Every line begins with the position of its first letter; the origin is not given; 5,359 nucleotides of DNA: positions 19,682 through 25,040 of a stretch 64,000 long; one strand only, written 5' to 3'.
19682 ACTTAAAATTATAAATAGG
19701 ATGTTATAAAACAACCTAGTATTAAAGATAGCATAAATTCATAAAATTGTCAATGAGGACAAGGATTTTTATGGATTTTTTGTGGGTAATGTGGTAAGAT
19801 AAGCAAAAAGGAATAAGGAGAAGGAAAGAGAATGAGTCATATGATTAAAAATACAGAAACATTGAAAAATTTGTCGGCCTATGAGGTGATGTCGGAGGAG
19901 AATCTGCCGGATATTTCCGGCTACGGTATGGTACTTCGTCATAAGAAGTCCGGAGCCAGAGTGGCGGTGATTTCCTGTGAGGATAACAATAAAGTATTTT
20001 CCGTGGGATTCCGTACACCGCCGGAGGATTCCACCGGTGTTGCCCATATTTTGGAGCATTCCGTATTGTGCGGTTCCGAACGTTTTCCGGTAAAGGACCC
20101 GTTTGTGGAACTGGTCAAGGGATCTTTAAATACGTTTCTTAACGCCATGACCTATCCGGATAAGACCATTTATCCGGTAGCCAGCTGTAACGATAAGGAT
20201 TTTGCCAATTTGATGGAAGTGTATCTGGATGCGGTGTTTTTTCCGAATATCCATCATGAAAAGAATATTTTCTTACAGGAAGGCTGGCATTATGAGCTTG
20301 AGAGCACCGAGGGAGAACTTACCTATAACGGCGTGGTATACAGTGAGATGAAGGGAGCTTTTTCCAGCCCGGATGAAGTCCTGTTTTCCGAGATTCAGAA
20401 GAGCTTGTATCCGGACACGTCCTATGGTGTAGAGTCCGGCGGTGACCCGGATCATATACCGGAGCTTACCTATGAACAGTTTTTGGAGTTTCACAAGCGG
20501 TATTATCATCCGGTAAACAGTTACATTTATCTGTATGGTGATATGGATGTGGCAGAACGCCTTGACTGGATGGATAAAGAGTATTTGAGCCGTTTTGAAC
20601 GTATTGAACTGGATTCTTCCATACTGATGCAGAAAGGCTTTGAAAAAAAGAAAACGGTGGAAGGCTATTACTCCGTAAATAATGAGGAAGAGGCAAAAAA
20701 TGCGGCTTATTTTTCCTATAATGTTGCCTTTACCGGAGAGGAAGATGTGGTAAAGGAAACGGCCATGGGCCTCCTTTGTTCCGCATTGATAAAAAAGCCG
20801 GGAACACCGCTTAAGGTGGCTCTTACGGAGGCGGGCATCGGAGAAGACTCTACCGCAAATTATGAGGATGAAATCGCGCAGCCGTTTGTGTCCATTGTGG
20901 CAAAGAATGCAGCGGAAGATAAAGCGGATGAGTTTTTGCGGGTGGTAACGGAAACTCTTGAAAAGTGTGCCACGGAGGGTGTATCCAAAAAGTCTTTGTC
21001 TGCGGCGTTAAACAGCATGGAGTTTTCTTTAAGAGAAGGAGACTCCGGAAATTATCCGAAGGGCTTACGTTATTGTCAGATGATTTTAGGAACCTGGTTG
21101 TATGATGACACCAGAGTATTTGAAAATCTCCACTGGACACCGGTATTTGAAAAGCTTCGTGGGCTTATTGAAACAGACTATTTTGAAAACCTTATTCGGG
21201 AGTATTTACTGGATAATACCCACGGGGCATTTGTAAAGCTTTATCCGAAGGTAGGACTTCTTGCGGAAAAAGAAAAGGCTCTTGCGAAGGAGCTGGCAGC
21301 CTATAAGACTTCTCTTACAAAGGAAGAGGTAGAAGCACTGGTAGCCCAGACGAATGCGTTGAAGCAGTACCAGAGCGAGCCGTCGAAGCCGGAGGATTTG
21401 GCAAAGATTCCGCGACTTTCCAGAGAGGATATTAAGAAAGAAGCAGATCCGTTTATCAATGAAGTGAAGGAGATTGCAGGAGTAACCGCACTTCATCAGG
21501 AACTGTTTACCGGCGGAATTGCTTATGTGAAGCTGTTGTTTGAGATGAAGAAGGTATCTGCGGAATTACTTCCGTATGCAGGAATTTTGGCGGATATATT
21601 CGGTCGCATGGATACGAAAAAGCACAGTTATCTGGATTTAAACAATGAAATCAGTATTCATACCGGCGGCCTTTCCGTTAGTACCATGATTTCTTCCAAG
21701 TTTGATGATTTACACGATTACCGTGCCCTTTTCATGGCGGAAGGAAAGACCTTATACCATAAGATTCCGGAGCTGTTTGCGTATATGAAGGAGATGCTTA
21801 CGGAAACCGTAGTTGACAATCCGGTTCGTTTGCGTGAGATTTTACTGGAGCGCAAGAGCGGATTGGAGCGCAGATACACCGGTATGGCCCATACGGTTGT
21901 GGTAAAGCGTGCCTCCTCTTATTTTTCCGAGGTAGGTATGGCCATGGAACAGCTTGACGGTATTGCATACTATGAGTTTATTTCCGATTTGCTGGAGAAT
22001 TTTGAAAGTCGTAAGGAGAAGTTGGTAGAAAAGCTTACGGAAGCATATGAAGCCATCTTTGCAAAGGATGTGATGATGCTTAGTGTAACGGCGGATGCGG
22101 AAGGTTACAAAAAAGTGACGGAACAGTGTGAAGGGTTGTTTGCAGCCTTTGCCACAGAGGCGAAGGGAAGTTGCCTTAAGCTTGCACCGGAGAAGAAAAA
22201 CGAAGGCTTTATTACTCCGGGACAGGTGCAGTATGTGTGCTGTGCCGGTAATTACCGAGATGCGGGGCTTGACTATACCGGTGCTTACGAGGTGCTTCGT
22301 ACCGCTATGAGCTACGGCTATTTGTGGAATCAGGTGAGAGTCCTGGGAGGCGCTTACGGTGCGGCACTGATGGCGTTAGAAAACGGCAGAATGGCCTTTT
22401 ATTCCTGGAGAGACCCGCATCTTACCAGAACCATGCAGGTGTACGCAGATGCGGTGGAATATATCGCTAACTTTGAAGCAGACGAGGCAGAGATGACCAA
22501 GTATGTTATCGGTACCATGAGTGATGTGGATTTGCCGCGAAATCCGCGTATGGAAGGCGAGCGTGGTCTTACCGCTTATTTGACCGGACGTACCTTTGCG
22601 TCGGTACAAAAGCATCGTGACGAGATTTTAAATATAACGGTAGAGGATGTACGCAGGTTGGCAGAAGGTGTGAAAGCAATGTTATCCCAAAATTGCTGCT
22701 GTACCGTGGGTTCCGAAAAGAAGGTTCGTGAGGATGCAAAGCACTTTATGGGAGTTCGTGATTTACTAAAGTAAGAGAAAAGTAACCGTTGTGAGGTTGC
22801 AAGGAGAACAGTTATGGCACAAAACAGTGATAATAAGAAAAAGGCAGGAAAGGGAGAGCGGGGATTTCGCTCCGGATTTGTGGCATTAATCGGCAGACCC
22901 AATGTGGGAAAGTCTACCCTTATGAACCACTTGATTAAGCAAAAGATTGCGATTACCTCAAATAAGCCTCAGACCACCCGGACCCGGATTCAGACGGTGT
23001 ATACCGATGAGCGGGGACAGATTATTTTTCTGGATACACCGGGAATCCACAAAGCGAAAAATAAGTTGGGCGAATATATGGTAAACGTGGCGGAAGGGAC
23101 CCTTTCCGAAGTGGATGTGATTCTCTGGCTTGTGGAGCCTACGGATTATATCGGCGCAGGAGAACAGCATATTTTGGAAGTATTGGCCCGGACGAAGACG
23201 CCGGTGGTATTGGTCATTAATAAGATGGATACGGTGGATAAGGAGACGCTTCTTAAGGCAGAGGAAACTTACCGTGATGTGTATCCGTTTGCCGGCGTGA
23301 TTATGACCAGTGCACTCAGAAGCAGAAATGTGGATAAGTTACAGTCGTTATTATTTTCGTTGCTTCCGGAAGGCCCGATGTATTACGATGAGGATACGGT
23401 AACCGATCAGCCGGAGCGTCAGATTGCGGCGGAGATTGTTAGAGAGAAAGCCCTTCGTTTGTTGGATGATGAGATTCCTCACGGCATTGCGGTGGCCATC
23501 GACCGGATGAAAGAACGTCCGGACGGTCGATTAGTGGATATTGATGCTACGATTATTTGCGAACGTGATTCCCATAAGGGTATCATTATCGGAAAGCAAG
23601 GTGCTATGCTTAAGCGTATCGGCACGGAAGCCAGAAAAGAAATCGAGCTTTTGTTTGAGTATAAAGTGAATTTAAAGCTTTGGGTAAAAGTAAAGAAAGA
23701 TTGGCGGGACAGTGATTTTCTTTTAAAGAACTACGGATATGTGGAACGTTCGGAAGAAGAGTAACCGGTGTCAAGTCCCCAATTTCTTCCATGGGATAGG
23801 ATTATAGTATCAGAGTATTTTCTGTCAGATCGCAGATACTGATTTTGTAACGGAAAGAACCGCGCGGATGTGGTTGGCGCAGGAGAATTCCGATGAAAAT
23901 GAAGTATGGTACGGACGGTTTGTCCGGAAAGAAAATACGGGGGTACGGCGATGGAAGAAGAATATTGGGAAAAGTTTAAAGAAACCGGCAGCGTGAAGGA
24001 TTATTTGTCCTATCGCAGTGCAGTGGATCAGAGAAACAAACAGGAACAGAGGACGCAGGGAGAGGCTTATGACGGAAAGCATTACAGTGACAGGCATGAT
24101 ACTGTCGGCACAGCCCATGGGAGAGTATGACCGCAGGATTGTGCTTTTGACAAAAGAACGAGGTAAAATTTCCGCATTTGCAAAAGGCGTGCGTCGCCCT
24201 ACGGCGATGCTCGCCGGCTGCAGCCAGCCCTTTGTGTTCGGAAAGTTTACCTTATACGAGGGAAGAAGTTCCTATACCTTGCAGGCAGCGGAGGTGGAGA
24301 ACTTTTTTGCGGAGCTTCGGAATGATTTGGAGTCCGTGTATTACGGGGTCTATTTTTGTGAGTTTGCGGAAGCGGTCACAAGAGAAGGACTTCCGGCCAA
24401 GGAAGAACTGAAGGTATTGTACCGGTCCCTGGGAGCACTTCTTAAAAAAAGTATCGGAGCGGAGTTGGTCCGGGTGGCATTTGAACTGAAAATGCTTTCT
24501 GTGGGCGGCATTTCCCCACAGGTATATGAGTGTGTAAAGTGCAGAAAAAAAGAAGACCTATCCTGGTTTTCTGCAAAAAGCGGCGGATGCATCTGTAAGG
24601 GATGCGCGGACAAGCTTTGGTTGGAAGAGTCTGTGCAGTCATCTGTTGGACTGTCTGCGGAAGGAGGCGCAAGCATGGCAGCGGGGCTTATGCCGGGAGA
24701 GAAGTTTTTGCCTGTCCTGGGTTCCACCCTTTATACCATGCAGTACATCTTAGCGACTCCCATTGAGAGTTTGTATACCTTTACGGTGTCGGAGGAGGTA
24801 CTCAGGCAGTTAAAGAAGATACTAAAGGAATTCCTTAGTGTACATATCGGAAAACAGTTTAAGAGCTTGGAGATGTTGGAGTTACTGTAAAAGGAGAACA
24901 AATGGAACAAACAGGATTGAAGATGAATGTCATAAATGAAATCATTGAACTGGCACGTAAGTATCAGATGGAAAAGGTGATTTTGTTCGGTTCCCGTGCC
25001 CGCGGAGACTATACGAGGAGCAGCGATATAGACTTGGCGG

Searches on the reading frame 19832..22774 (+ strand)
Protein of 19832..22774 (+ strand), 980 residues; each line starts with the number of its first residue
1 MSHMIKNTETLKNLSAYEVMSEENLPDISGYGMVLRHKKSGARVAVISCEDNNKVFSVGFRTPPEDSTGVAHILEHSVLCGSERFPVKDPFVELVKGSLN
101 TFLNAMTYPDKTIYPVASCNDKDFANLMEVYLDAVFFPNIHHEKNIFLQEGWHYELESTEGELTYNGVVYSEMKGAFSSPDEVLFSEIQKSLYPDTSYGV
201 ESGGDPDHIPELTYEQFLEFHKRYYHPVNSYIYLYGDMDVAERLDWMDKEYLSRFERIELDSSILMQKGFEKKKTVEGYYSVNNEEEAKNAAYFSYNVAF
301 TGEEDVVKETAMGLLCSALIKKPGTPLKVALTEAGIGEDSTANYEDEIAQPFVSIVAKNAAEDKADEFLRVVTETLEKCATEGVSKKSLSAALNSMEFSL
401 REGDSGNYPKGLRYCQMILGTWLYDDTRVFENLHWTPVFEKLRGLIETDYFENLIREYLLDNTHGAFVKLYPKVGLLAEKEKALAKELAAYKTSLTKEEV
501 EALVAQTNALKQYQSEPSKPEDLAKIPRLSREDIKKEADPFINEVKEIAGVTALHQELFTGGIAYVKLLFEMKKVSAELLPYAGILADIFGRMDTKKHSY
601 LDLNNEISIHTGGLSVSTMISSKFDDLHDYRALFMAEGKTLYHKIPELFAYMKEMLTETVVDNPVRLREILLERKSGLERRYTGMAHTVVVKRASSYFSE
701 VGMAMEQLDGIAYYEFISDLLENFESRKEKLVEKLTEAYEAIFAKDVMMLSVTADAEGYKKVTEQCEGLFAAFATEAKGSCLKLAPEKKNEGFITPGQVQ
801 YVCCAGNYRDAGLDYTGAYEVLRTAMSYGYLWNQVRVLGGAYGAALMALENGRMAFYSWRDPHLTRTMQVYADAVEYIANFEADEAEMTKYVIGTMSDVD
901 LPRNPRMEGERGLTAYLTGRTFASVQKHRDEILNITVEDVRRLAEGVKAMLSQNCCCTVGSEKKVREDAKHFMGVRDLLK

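Call 58: search_protein_families(library=pfam, proteins=[window:19832-22774:+], max_evalue=0.00001)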
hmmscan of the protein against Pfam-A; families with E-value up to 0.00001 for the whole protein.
window:19832-22774:+ (980 aa): 4 families
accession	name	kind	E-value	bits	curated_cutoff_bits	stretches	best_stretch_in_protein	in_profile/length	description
PF08367.16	M16C_assoc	-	5e-73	245.8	25.3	1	471-720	2-252/252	Peptidase M16C associated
PF22516.1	PreP_C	-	1.7e-47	161.6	27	1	790-962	1-173/173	PreP C-terminal domain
PF05193.26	Peptidase_M16_C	-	2e-20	73.9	23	1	212-395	2-180/181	Peptidase M16 inactive domain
PF00675.25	Peptidase_M16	-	1.9e-07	31.5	22.3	1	56-142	19-102/149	Insulinase (Peptidase family M16)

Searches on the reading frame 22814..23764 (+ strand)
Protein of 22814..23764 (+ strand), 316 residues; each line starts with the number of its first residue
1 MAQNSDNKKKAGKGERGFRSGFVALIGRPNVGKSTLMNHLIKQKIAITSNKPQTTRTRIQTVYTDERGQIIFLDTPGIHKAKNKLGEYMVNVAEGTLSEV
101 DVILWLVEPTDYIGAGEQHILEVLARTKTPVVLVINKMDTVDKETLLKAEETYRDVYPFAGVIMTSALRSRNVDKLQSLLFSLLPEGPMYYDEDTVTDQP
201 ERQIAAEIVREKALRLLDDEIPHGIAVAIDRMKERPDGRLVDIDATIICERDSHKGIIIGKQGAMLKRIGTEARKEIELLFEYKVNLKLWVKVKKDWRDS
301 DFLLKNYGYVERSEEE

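Call 58: search_protein_families(library=pfam, proteins=[window:22814-23764:+], max_evalue=0.00001)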
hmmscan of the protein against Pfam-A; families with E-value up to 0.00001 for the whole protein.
window:22814-23764:+ (316 aa): 6 families
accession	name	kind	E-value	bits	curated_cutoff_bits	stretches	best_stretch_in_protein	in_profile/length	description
PF01926.29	MMR_HSR1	-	1e-26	93.7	21.9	1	23-137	2-113/113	50S ribosome-binding GTPase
PF07650.23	KH_2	-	3.3e-23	81.7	22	1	220-298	1-78/78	KH domain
PF02421.24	FeoB_N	-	1.8e-13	50.8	27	1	23-177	3-153/156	Ferrous iron transport protein B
PF00009.33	GTP_EFTU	-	5.5e-13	49.4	26.5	1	23-185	6-187/188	Elongation factor Tu GTP binding domain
PF03193.22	RsgA_GTPase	-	1.7e-10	41.5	30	0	15-81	101-171/174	RsgA GTPase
PF00350.29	Dynamin_N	-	1.6e-09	38.5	27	0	23-57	1-35/168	Dynamin family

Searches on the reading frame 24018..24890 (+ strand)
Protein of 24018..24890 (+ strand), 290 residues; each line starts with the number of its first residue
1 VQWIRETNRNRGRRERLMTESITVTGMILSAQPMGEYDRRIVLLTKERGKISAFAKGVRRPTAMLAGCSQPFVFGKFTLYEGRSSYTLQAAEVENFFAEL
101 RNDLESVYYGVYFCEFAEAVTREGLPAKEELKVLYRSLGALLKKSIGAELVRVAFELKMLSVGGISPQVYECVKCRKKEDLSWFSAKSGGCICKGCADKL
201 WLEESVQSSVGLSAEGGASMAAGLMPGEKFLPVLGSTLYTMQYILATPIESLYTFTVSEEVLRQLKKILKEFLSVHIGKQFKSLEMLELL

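Call 58: search_protein_families(library=pfam, proteins=[window:24018-24890:+], max_evalue=0.00001)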
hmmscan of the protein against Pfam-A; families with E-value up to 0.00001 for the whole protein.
window:24018-24890:+ (290 aa): 2 families
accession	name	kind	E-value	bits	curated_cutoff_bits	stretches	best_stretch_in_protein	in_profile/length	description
PF02565.21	RecO_C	-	7.5e-33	113.9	22.1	2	101-199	1-98/157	Recombination protein O C terminal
PF11967.14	RecO_N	-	1.7e-18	66.8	27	1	21-95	3-78/80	Recombination protein O N terminal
